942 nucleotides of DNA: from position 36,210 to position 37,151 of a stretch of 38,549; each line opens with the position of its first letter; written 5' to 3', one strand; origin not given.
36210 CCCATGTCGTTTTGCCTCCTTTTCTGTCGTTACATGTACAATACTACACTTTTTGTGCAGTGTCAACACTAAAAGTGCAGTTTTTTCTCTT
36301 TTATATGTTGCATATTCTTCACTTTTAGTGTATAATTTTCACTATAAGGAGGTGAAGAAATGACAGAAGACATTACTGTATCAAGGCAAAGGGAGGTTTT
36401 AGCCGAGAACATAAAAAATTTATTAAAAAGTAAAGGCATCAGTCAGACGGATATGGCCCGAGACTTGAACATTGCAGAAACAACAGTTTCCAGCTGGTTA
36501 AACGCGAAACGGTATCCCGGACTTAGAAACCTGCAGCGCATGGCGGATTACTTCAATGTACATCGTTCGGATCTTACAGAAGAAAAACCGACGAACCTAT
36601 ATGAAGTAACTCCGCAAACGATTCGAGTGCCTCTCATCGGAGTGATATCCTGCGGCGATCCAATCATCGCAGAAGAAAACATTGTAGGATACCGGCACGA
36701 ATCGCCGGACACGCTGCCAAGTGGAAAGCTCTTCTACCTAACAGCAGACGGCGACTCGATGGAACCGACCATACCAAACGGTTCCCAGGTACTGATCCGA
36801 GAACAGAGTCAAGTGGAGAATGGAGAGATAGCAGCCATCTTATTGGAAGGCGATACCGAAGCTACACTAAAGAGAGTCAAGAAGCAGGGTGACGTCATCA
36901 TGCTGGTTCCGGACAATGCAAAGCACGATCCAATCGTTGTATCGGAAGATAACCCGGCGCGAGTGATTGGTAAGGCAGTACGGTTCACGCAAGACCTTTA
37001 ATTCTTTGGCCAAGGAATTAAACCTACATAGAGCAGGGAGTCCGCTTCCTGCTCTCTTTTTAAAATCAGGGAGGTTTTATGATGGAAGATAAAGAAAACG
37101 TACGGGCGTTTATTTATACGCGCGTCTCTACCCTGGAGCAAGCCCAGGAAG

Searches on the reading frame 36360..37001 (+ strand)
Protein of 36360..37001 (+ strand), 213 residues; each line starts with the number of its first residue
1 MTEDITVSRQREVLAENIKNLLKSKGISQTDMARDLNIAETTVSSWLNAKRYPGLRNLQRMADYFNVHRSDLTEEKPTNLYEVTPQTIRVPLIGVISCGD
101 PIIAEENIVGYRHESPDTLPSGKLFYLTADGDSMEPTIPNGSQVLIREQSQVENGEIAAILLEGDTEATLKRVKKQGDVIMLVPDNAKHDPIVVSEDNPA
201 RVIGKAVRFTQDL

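Call 57: search_protein_families(library=phrogs, proteins=[window:36360-37001:+])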
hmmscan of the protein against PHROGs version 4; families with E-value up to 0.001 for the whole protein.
window:36360-37001:+ (213 aa): 19 families
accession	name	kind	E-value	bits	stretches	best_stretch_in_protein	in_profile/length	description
phrog_4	-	transcription regulation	6.9e-44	151.4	1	13-208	136-334/400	transcriptional repressor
phrog_8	-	transcription regulation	1.1e-17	65.5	1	10-79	73-148/346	transcriptional regulator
phrog_2967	-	transcription regulation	5.1e-16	59.9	1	11-83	8-78/225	transcriptional regulator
phrog_6201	-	transcription regulation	2.1e-12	48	1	122-207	26-112/121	CI-like repressor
phrog_3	-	transcription regulation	9.3e-12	46.4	1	8-88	83-166/430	transcriptional repressor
phrog_8558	-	unknown function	1.1e-10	42.7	1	123-212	19-110/114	-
phrog_811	-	DNA, RNA and nucleotide metabolism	5.3e-09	36.8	1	122-205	46-127/140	UmuD-like protein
phrog_4583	-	transcription regulation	8.2e-07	30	1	11-78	8-75/81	transcriptional repressor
phrog_2328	-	transcription regulation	2.1e-06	28.5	1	4-77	6-79/128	transcriptional repressor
phrog_2439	-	transcription regulation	2.5e-06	27.6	1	13-78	7-72/367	transcriptional regulator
phrog_296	-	integration and excision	2.6e-06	27.4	1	14-71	228-286/626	DNA transposition protein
phrog_2104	-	unknown function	4.2e-05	24.7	1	6-54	32-80/103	-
phrog_4779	-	transcription regulation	4.8e-05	24.8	1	15-66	4-57/98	transcriptional regulator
phrog_1373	-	transcription regulation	8.6e-05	23.6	1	14-68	64-118/166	transcriptional regulator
phrog_1124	-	transcription regulation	0.00017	22.2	1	12-70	7-64/177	transcriptional regulator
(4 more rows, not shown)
